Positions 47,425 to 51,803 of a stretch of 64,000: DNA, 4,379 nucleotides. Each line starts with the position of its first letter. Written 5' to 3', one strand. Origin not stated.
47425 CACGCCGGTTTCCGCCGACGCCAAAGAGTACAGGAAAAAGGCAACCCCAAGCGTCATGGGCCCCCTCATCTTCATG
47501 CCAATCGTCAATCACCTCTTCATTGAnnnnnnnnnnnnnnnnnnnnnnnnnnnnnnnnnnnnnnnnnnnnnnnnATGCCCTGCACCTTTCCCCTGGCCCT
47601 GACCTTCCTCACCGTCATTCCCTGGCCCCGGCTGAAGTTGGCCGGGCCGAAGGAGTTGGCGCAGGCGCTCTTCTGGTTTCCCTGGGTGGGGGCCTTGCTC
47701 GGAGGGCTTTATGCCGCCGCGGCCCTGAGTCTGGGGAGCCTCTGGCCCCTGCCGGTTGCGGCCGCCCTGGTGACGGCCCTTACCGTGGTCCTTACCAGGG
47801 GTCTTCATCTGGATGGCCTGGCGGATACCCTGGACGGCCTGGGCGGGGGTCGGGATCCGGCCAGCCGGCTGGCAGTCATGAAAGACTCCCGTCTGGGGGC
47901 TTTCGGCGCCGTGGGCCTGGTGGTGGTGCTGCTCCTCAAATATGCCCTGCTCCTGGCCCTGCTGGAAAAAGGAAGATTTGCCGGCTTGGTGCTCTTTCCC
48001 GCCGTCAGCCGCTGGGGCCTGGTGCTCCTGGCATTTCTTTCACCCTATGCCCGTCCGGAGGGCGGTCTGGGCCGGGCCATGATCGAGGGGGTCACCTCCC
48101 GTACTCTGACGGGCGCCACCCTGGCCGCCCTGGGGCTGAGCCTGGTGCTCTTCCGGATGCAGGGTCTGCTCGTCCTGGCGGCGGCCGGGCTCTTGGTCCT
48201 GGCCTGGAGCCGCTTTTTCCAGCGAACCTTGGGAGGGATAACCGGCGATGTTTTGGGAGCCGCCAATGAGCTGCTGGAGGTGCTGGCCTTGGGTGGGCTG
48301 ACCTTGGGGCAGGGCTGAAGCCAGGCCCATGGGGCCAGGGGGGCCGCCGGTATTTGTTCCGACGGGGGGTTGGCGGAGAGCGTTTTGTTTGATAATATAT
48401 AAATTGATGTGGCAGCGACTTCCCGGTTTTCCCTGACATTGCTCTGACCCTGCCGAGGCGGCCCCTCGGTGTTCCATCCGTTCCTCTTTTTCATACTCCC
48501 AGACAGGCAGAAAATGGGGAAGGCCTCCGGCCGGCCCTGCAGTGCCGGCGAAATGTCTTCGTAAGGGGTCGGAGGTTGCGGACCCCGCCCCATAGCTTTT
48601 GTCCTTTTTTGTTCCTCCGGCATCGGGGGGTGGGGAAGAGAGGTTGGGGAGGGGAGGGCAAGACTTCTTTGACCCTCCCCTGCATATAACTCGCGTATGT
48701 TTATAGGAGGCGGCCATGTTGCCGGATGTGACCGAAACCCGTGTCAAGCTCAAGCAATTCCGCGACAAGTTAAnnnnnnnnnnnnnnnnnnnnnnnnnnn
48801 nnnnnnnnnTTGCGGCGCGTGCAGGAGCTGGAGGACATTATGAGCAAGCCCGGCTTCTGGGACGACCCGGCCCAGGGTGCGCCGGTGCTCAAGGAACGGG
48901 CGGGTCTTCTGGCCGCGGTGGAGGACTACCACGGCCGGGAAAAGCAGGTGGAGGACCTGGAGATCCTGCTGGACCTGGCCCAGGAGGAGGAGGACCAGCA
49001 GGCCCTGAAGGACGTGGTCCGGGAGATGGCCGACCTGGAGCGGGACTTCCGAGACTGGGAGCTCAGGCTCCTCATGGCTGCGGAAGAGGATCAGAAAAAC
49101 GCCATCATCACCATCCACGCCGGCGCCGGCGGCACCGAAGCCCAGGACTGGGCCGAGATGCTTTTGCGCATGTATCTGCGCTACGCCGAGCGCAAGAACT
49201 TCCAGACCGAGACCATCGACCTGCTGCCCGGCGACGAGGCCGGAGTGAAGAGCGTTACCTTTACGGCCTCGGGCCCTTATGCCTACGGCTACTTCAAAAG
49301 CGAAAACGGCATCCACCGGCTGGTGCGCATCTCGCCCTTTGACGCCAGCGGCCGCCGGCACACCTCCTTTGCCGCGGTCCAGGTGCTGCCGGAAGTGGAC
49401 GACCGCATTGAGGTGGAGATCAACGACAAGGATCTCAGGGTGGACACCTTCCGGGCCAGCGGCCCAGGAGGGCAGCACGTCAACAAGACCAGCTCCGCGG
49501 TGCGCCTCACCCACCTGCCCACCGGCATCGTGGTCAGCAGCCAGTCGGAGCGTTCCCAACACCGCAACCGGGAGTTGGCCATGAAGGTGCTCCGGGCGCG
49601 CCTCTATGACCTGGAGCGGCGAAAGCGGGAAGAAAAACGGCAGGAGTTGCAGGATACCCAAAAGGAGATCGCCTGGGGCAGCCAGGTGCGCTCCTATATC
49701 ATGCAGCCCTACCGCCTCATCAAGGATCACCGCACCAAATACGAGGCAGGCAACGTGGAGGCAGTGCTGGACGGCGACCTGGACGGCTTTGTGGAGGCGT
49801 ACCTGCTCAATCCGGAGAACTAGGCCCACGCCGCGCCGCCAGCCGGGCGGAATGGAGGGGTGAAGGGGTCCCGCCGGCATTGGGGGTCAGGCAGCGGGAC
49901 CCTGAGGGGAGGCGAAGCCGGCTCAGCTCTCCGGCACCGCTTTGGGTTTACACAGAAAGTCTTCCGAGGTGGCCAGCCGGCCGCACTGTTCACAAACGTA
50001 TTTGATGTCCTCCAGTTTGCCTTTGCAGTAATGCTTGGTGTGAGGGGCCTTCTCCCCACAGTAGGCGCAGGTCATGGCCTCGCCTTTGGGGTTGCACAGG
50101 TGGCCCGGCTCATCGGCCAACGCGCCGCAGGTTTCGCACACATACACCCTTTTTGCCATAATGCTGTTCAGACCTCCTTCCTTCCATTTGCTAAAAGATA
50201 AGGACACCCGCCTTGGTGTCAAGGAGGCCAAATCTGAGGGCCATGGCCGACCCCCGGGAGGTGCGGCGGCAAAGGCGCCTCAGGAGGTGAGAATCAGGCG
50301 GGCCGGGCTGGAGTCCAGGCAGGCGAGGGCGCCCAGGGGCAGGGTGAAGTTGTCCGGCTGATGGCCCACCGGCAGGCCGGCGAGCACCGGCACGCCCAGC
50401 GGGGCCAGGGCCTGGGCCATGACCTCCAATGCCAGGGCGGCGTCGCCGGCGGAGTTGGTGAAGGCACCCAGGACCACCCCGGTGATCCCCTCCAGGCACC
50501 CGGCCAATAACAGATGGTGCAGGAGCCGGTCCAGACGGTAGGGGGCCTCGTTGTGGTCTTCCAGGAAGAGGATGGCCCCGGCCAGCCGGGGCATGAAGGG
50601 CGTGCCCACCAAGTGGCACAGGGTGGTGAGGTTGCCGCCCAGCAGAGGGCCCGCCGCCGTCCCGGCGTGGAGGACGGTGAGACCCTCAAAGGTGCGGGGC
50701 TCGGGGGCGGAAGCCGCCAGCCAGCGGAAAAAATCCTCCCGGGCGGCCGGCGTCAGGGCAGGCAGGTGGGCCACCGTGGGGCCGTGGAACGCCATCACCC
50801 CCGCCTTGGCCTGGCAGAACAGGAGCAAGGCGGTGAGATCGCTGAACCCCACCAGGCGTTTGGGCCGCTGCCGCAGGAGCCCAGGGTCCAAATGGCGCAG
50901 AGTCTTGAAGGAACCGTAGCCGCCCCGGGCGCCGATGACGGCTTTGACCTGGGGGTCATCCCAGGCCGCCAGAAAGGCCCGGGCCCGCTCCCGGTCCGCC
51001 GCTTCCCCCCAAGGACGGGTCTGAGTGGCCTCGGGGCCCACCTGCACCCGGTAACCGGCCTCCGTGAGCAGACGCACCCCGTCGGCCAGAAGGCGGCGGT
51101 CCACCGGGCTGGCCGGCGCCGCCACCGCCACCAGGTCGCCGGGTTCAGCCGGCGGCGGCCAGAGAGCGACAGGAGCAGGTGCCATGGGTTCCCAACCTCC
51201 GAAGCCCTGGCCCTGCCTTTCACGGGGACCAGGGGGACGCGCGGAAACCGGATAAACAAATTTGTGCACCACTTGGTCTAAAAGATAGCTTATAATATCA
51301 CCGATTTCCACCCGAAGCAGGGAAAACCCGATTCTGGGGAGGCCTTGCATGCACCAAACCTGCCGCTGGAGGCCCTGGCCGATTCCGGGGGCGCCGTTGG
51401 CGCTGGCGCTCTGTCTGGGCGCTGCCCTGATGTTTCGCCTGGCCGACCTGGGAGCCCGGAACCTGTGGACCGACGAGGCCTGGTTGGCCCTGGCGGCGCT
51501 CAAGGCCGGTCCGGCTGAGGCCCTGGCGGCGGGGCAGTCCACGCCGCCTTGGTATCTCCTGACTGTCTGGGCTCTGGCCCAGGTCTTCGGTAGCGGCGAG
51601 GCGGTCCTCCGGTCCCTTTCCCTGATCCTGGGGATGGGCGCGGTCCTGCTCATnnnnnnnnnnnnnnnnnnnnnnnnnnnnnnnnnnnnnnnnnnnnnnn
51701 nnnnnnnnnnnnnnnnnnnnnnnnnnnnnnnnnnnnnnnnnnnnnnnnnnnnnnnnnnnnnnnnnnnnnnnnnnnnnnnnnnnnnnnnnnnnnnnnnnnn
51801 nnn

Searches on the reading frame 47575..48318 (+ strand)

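Call 30: search_protein_families(library=pfam, proteins=[window:47575-48318:+], max_evalue=0.00001)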
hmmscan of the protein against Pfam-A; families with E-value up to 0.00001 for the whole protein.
window:47575-48318:+ (247 aa): 1 family
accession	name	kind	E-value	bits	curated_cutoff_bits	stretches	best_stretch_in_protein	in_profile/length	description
PF02654.20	CobS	-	1.7e-56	192.1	23.2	1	8-239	1-206/207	Cobalamin-5-phosphate synthase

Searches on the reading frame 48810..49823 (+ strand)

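Call 30: search_protein_families(library=pfam, proteins=[window:48810-49823:+], max_evalue=0.00001)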
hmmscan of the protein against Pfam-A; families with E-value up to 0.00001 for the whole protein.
window:48810-49823:+ (337 aa): 2 families
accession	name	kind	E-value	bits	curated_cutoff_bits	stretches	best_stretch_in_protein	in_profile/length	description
PF03462.23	PCRF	-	2.5e-56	191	24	1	2-190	3-194/194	PCRF domain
PF00472.26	RF-1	-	2.3e-44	150.5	35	1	199-308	2-116/116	RF-1 domain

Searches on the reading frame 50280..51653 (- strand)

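Call 30: search_protein_families(library=pfam, proteins=[window:50280-51653:-], max_evalue=0.00001)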
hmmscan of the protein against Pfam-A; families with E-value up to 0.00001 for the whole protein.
window:50280-51653:- (457 aa): 2 families
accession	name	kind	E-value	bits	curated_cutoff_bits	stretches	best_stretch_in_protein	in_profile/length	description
PF17676.7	Peptidase_S66C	-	1.3e-35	123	23.7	1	335-446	2-120/120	LD-carboxypeptidase C-terminal domain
PF02016.21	Peptidase_S66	-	1.7e-29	102.9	25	1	175-291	1-121/121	LD-carboxypeptidase N-terminal domain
